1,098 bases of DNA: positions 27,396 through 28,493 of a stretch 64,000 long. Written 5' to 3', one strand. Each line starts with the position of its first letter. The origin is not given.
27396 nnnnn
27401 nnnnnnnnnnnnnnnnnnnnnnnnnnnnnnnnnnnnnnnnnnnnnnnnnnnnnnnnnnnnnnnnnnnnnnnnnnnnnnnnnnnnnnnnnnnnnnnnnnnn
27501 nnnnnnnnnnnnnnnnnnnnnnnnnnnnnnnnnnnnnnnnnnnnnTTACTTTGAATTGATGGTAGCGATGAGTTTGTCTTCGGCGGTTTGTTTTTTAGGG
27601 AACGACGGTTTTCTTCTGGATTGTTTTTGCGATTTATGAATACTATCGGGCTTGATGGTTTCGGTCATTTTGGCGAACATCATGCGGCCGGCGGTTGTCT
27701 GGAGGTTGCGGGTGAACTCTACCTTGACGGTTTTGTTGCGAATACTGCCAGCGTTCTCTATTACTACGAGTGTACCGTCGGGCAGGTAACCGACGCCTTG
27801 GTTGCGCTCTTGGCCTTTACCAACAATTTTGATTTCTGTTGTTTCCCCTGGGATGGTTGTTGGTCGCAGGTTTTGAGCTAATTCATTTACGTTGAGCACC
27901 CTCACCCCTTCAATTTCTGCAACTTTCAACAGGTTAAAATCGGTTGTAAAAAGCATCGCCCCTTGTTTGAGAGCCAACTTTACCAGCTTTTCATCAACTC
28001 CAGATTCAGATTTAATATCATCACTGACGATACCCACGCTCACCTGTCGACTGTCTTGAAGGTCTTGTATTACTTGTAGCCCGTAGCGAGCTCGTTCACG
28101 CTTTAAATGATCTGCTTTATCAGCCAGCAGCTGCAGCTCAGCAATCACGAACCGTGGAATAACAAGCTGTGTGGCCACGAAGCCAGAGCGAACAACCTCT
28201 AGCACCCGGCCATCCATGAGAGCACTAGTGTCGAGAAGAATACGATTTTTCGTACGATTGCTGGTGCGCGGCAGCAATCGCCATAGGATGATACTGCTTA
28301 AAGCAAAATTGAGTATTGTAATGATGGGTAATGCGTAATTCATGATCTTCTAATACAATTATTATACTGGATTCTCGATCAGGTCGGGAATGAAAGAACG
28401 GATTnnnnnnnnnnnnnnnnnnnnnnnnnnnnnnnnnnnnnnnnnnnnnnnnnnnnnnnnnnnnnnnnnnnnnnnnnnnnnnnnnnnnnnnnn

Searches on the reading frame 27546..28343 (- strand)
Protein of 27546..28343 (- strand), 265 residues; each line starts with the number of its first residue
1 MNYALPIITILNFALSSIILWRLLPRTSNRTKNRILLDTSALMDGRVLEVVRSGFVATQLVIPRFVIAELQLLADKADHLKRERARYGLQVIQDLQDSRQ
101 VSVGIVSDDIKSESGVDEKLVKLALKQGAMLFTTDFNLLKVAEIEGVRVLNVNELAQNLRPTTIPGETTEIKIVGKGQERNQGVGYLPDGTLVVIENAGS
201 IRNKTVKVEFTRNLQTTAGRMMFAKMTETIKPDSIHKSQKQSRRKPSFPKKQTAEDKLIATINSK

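Call 9: search_protein_families(library=pfam, proteins=[window:27546-28343:-])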
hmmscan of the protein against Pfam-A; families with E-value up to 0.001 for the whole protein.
window:27546-28343:- (265 aa): 2 families
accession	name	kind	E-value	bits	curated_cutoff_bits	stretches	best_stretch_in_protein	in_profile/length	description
PF18477.7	PIN_9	-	0.00068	20.3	26.3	0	57-151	28-112/116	PIN like domain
PF13638.12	PIN_4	-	0.00078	20.2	21.9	0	36-151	2-130/132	PIN domain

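Call 68: search_protein_families(library=ncbifam, proteins=[window:27546-28343:-], max_evalue=0.00001)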
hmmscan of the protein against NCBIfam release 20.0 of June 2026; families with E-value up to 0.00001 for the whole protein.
window:27546-28343:- (265 aa): 1 family
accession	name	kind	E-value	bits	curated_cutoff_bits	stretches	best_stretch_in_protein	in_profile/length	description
NF010335.0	PRK13764.1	equivalog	2.3e-10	39.7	340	1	32-158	3-136/613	ATPase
